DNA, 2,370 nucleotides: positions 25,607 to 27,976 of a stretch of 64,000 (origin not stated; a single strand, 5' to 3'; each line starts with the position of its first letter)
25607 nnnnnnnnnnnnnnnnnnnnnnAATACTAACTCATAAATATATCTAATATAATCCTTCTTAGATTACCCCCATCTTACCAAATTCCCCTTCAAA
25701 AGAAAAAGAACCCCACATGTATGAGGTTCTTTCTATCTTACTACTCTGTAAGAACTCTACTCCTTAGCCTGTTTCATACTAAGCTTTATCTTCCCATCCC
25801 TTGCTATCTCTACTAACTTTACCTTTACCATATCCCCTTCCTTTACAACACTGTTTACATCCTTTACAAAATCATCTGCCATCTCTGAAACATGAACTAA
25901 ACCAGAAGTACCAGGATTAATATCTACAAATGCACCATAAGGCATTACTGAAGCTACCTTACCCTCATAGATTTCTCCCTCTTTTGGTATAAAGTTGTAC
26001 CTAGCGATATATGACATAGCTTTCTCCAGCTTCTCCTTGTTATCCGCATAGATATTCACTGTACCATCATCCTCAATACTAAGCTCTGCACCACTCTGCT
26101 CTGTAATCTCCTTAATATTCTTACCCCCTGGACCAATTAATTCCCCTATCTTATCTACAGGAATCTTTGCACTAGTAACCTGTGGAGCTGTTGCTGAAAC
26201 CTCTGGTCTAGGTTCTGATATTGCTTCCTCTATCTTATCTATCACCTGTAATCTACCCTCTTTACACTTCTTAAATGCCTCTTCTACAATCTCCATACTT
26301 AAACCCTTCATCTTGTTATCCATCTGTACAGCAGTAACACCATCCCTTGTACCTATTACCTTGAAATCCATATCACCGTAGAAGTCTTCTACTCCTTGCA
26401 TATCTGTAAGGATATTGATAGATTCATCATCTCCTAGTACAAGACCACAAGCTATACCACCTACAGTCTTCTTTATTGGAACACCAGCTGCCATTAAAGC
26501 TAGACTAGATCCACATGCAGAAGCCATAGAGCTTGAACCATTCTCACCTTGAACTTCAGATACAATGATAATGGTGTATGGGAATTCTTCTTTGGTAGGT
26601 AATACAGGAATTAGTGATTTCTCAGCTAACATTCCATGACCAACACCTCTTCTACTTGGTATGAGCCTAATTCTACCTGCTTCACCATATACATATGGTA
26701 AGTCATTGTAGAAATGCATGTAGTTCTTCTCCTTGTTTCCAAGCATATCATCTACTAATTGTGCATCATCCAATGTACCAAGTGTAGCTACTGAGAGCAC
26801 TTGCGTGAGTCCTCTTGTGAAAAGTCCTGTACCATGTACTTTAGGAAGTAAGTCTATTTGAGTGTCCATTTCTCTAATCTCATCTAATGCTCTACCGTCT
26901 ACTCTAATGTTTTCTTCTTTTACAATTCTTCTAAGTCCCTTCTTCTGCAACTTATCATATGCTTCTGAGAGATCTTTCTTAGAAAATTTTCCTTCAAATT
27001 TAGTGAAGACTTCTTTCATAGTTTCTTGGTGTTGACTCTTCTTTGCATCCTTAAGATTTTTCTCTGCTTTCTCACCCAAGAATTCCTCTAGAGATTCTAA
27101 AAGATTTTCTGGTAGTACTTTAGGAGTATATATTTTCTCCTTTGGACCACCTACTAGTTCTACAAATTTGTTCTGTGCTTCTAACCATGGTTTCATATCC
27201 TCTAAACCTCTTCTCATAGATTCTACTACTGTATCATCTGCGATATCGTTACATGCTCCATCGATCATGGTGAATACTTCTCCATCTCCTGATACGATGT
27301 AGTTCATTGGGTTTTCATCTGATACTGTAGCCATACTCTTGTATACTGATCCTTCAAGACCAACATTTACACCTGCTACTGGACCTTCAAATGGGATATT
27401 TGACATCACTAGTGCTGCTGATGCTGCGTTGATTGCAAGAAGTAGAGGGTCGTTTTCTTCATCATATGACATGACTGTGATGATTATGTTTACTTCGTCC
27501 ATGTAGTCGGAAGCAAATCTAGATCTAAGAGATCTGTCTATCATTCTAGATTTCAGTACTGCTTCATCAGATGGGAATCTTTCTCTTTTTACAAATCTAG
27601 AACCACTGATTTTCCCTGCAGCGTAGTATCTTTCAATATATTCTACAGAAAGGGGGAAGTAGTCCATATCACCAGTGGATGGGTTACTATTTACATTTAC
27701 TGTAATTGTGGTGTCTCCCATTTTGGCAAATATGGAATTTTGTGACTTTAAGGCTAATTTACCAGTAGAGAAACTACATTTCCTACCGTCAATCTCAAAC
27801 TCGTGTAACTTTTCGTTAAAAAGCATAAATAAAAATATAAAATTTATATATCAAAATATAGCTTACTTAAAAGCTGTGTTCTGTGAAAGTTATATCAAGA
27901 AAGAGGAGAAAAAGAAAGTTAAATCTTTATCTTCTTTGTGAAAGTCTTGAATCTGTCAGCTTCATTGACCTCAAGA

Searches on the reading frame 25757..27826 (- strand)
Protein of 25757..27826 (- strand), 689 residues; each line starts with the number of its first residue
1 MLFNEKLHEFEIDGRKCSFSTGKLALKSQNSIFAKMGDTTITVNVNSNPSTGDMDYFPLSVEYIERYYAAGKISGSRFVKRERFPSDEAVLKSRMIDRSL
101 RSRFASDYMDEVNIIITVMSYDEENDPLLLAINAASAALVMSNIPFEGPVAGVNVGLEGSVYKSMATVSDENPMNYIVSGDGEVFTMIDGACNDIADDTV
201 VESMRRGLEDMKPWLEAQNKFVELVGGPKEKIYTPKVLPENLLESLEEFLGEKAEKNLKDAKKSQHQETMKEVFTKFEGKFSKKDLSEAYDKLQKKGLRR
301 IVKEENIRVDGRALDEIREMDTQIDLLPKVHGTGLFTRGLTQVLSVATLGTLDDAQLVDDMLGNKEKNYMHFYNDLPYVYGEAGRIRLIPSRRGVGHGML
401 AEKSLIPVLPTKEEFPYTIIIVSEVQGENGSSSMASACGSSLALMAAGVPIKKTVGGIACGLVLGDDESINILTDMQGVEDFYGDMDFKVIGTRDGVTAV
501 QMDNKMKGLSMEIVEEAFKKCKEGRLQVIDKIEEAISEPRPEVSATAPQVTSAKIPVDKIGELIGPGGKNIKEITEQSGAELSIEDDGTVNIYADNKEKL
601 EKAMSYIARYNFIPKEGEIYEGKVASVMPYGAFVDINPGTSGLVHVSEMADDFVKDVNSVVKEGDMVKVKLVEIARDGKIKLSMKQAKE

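Call 25: search_protein_families(library=pfam, proteins=[window:25757-27826:-], max_evalue=0.001)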
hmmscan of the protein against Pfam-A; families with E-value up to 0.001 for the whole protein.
window:25757-27826:- (689 aa): 6 families
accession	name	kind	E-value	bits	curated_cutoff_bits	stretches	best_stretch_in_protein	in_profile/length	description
PF01138.27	RNase_PH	-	8.2e-37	127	25.5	2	14-145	2-130/130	3' exoribonuclease family, domain 1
PF00575.29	S1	-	4.7e-19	69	22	1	614-685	2-74/74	S1 RNA binding domain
PF00013.35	KH_1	-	5.8e-12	45.6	21.5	1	554-607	5-64/66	KH domain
PF03726.19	PNPase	-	7.9e-07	29.9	24.6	1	245-312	9-80/81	Polyribonucleotide nucleotidyltransferase, RNA binding domain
PF22675.2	KH-I_KHDC4-BBP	-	2e-05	24.8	30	1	560-604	8-53/76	KHDC4/BBP-like, KH-domain type I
PF03725.20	RNase_PH_C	-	0.00097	19.5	20.8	0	455-520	3-63/67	3' exoribonuclease family, domain 2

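Call 26: find_related_loci(query=window:25757-27826:-, collection=genome_contigs, flank=6000)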
Query window:25757-27826:- (689 aa) in genome_contigs; peptide patterns used: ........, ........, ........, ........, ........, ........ (x = any residue, [..] = any of these).
84 stretches matched a pattern; 48 encode a relative of the query (tblastn E <= 1e-3); 48 distinct loci.
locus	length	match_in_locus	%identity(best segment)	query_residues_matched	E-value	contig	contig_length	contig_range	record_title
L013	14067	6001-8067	95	1-689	0e+0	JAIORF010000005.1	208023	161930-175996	MAG: bacterium isolate SMBSF11 20072_Bin_5_contigs_1_c_000000000006, whole genome shotgun sequence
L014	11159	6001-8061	77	1-687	0e+0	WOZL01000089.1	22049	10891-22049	MAG: Candidatus Dojkabacteria bacterium isolate WOFB23 NODE_915_length_22049_cov_6.925070, whole genome shotgun sequence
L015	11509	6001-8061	75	1-687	0e+0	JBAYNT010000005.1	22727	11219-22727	MAG: Candidatus Dojkabacteria bacterium isolate SO_2016_LW1_71 scaffold02081_LW64-88_2016, whole genome shotgun sequence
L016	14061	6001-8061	75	1-687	0e+0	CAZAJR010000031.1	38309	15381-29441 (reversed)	MAG TPA_asm: uncultured Candidatus Saccharibacteria bacterium isolate SRP067234_co1_14 genome assembly, contig: k99_4901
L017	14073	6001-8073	66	1-688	0e+0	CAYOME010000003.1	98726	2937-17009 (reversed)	MAG TPA_asm: uncultured Candidatus Saccharibacteria bacterium isolate SRP294416_co1_589 genome assembly, contig: NODE_20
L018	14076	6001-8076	67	1-689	0e+0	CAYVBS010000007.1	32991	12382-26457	MAG TPA_asm: uncultured Candidatus Saccharibacteria bacterium isolate SRP144015_co1_116 genome assembly, contig: NODE_69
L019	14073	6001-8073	66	1-688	0e+0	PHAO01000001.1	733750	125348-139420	MAG: Candidatus Dojkabacteria bacterium HGW-Dojkabacteria-1 bjp_ig2158_scaffold_0, whole genome shotgun sequence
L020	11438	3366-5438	66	1-688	0e+0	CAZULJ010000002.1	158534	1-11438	MAG TPA_asm: uncultured Candidatus Saccharibacteria bacterium isolate binchicken_co27_145 genome assembly, contig: NODE_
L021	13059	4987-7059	66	1-688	0e+0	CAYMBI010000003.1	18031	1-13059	MAG TPA_asm: uncultured Candidatus Saccharibacteria bacterium isolate SRP093185_co1_143 genome assembly, contig: NODE_19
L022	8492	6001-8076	65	1-689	0e+0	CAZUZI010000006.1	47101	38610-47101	MAG TPA_asm: uncultured Candidatus Saccharibacteria bacterium isolate binchicken_co117_311 genome assembly, contig: NODE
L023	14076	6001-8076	64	1-689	0e+0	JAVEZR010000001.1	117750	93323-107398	MAG: Candidatus Dojkabacteria bacterium isolate BF4_70 NODE_397_length_117750_cov_38.323585_Biofilm4, whole genome shotg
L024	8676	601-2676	64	1-689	0e+0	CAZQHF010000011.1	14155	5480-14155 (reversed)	MAG TPA_asm: uncultured Candidatus Saccharibacteria bacterium isolate binchicken_co27_102 genome assembly, contig: NODE_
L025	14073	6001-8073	65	1-688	0e+0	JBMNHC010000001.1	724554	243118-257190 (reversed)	MAG: Candidatus Dojkabacteria bacterium isolate SBF912LR0FQ0005 contig_58766, whole genome shotgun sequence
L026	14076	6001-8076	63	1-689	0e+0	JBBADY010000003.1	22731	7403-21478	MAG: Candidatus Dojkabacteria bacterium isolate SO_2017_LW2_135 scaffold_5057_c1_LW138R_2017, whole genome shotgun seque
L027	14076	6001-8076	63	1-689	0e+0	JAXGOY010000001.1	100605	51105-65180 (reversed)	MAG: Candidatus Dojkabacteria bacterium isolate AnMBR.bin290 bin290_1, whole genome shotgun sequence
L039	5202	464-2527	62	2-685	0e+0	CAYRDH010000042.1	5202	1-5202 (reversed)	MAG TPA_asm: uncultured Candidatus Saccharibacteria bacterium isolate SRP241341_co1_3 genome assembly, contig: NODE_1426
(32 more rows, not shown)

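Call 32: search_protein_families(library=pfam, proteins=[L013:8373-8828:+, L013:8838-9197:+, L039:2659-3423:+], max_evalue=0.1)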
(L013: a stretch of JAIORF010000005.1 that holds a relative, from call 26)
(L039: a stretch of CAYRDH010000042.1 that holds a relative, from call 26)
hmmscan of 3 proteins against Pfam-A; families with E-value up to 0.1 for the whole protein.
L013:8373-8828:+ (151 aa): 3 families
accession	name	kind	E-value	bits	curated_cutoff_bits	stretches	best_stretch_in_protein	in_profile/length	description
PF14280.11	DUF4365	-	0.00049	20.6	24.3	1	19-95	5-99/139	Domain of unknown function (DUF4365)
PF04471.18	Mrr_cat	-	0.016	15.8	21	1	19-64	10-59/115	Restriction endonuclease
PF13156.12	Mrr_cat_2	-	0.017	15.5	22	1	34-68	23-58/127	Restriction endonuclease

L013:8838-9197:+ (119 aa): 3 families
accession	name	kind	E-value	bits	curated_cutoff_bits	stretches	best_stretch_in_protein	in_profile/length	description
PF08818.16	DUF1801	-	1e-14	55.1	27.2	1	29-119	4-85/85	Domain of unknown function (DU1801)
PF18899.5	DUF5655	-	3e-06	27.7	24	1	27-118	13-105/109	Domain of unknown function (DUF5655)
PF21791.3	MDHAR3-like_C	-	0.04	14.5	27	1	44-113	20-87/88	Monodehydroascorbate reductase 3-like, C-terminal domain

L039:2659-3423:+ (254 aa): 1 family
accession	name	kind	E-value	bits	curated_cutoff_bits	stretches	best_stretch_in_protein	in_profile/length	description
PF18761.7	Heliorhodopsin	-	2.6e-95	318.8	26.7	1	7-252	1-242/242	Heliorhodopsin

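Call 33: search_protein_families(library=padloc, proteins=[L013:8373-8828:+, L013:8838-9197:+, L039:2659-3423:+], max_evalue=0.1)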
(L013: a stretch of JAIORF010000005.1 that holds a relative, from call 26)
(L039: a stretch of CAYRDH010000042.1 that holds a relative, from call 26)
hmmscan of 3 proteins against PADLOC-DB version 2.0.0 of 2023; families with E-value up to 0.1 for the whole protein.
L013:8373-8828:+ (151 aa): 6 families
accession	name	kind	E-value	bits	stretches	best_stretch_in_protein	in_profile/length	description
PDLC04284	PDC-M02A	-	1.7e-05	22.4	1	13-64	24-81/188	-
PDLC04277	PDC-M02A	-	0.00038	18.5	1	14-65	8-65/169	-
PDLC04787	PDC-S01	-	0.00049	17.1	1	13-61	310-357/412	-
PDLC04291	PDC-M02A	-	0.00084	17.3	1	21-67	23-75/176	-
PDLC04278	PDC-M02A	-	0.0032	15.5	1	27-66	22-67/167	-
PDLC04292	PDC-M02A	-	0.0038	15.2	1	14-64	7-63/169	-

L013:8838-9197:+ (119 aa): 1 family
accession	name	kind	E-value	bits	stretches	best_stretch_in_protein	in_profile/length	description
PDLC03907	NsnC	-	0.014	13.5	1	2-86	39-118/141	-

L039:2659-3423:+ (254 aa): 0 families
